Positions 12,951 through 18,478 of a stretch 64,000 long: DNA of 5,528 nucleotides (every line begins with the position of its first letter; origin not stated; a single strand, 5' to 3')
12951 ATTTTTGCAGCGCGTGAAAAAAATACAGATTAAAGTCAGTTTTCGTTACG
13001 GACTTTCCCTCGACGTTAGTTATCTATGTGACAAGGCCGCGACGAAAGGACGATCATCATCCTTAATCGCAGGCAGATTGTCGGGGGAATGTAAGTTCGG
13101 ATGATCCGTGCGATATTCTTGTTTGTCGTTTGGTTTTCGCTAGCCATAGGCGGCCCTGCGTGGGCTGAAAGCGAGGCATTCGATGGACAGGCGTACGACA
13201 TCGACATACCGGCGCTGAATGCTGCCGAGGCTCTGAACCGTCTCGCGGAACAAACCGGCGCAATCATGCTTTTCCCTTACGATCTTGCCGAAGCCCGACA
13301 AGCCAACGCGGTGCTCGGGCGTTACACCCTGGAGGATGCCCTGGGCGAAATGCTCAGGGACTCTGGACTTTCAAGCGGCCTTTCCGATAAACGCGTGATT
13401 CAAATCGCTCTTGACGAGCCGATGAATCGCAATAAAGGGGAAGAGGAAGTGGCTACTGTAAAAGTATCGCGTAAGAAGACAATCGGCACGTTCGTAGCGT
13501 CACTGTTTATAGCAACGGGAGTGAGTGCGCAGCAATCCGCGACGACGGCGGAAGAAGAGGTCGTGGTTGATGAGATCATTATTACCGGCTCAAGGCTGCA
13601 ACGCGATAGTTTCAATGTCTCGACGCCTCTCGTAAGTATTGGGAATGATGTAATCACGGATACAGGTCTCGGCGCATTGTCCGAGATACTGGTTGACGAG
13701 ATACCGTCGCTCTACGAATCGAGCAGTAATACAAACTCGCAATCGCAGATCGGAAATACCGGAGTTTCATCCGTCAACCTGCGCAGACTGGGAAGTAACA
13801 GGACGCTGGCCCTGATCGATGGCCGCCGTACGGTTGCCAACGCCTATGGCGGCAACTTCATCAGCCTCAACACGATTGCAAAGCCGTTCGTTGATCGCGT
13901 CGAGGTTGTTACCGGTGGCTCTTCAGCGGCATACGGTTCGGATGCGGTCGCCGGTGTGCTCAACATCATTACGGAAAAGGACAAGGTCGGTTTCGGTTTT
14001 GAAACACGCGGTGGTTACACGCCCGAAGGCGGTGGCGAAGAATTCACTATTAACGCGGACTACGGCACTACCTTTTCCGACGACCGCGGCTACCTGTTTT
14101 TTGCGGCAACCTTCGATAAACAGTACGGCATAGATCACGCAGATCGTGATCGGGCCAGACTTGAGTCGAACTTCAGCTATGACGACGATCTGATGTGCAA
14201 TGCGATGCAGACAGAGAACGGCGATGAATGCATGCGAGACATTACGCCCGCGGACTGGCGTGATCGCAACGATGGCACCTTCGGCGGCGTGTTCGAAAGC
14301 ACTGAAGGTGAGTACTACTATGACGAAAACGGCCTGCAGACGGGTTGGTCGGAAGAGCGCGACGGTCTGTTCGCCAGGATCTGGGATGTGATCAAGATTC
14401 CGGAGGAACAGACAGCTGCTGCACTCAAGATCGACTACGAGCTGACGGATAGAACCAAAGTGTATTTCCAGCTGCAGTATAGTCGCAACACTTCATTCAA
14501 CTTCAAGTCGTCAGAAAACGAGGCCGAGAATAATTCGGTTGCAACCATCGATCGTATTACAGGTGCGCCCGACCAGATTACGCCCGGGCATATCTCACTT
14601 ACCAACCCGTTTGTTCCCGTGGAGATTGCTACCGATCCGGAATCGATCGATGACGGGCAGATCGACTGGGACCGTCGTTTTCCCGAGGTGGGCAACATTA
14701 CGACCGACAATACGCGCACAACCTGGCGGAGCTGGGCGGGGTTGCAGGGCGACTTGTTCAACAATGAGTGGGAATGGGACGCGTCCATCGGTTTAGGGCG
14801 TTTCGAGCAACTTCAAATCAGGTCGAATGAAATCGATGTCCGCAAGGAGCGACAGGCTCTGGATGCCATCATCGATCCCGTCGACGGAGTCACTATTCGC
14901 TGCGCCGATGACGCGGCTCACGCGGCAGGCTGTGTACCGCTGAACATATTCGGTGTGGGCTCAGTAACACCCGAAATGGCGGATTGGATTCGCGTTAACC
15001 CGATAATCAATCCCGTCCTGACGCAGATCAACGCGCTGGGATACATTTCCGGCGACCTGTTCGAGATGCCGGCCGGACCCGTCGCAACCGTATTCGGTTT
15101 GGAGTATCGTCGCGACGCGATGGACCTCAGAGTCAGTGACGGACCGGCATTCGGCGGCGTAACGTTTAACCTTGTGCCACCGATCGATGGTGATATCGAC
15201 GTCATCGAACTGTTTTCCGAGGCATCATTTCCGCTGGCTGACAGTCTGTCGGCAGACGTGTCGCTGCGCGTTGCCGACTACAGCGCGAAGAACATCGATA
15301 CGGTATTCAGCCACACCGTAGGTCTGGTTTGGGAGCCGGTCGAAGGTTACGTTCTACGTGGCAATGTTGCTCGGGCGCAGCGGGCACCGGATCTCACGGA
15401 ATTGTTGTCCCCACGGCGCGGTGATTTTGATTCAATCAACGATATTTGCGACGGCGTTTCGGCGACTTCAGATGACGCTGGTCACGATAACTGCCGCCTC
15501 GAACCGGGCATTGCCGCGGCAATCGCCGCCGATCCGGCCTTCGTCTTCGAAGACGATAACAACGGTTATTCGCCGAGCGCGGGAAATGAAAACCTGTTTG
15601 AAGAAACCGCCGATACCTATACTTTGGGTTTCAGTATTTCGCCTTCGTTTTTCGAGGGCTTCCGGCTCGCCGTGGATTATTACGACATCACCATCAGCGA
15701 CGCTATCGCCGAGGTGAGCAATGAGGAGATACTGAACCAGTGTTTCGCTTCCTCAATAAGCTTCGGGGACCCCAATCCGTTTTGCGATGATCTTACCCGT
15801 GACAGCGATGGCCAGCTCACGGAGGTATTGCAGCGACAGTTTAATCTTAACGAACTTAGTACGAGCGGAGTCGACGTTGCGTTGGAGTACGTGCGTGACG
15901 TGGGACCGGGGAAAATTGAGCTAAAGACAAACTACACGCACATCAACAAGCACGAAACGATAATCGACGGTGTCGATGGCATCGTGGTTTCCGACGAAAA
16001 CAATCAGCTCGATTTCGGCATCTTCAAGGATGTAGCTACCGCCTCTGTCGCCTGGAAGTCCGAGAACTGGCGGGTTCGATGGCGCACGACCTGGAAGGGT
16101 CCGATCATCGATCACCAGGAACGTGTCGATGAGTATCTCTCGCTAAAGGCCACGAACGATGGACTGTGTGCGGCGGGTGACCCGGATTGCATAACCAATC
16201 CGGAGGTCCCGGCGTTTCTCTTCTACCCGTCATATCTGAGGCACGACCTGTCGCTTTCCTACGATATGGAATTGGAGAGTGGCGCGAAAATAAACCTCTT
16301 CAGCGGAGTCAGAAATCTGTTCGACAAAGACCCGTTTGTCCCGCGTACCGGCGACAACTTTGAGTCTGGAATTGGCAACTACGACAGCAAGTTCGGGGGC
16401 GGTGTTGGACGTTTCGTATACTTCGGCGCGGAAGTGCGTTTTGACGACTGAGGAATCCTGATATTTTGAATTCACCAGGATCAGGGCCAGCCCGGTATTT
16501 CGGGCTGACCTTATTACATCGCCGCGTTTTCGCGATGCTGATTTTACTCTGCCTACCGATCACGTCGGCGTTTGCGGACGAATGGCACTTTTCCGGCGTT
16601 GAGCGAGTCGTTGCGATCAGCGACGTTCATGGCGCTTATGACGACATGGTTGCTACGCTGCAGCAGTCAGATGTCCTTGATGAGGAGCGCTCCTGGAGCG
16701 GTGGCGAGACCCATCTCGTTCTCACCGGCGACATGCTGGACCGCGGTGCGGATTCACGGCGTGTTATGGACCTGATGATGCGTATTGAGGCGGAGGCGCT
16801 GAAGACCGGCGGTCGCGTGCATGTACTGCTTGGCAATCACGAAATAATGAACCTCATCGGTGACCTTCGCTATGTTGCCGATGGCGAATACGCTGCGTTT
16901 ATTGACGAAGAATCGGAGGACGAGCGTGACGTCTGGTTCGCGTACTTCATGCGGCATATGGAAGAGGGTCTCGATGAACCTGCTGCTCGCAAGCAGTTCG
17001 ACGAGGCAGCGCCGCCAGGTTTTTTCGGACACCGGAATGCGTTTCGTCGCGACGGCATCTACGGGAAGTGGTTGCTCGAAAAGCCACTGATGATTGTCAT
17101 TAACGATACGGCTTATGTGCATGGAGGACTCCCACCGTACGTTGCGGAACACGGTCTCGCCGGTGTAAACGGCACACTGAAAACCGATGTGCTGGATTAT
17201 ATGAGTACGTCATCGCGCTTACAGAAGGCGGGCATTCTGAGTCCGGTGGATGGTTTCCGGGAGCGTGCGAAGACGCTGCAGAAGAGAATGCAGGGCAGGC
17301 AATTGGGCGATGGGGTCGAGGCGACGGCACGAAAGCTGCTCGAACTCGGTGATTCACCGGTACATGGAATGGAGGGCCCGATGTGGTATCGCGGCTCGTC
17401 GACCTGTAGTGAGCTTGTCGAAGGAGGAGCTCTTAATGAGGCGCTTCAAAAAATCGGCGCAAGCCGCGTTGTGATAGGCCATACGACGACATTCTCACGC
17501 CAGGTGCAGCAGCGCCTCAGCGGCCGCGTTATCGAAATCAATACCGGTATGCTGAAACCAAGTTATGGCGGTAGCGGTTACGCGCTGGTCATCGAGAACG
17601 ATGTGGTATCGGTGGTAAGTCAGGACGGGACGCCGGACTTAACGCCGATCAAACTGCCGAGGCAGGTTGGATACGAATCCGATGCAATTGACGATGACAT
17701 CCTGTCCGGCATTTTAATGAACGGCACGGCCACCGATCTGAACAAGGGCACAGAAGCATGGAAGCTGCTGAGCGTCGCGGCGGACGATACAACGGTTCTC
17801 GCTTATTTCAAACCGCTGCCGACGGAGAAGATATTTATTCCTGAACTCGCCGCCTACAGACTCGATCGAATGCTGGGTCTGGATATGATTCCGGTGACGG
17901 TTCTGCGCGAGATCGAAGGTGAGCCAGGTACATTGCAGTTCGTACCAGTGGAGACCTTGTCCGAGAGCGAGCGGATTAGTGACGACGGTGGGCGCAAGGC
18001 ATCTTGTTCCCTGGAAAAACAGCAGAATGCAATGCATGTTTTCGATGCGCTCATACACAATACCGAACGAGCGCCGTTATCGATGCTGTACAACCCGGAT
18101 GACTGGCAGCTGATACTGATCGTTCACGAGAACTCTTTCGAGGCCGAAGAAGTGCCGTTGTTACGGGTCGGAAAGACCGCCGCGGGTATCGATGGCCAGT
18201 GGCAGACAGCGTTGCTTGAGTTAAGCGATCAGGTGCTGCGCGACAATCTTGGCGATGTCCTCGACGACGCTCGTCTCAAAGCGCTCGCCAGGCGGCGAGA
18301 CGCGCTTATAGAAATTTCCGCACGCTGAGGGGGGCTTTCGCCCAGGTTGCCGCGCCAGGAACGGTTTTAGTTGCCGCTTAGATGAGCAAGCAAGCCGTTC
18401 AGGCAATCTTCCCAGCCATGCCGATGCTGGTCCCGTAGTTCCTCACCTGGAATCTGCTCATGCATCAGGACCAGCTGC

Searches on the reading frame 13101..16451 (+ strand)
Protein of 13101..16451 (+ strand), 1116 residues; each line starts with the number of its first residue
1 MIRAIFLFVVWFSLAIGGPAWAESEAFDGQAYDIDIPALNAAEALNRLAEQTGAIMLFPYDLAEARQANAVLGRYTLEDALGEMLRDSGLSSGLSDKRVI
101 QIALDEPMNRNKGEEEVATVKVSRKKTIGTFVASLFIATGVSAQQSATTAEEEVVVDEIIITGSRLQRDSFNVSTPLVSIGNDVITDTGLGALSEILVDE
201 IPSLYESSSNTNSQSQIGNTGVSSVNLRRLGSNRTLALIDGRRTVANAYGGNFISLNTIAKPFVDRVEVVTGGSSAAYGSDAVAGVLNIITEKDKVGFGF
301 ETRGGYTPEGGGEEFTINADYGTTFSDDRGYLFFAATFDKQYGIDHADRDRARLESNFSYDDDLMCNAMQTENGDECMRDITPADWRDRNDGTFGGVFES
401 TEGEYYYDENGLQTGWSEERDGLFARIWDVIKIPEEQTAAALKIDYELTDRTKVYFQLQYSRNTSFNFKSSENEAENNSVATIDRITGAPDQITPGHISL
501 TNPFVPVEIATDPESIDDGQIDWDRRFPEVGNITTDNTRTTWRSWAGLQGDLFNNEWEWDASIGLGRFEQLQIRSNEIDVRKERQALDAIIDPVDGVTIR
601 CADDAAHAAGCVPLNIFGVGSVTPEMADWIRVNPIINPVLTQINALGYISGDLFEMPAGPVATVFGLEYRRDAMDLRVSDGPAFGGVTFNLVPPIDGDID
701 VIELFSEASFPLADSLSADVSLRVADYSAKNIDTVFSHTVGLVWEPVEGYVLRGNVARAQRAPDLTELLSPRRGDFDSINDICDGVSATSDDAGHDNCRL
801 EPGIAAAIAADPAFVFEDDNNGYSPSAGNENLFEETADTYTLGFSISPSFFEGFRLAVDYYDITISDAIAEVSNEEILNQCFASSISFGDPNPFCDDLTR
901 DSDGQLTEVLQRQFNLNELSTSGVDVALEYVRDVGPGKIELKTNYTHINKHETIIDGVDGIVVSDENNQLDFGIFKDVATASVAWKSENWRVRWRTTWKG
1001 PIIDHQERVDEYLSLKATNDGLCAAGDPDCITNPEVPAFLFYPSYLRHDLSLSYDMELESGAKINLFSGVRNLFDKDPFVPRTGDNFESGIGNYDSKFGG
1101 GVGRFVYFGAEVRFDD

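Call 86: search_protein_families(library=pfam, proteins=[window:13101-16451:+], max_evalue=0.00001)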
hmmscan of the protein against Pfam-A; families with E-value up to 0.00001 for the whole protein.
window:13101-16451:+ (1116 aa): 2 families
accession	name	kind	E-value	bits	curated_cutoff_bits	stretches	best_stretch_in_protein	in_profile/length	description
PF00593.30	TonB_dep_Rec_b-barrel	-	5e-33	116.1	27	1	536-1073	55-436/436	TonB dependent receptor-like, beta-barrel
PF07715.20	Plug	-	2.8e-12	47.5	23.9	1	174-286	6-107/107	TonB-dependent Receptor Plug Domain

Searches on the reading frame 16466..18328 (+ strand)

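Call 86: search_protein_families(library=pfam, proteins=[window:16466-18328:+], max_evalue=0.00001)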
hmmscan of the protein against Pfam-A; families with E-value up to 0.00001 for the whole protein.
window:16466-18328:+ (620 aa): 1 family
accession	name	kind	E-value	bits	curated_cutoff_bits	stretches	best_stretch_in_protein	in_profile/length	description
PF00149.33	Metallophos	-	4.6e-11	43.9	21.5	1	47-178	2-72/191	Calcineurin-like phosphoesterase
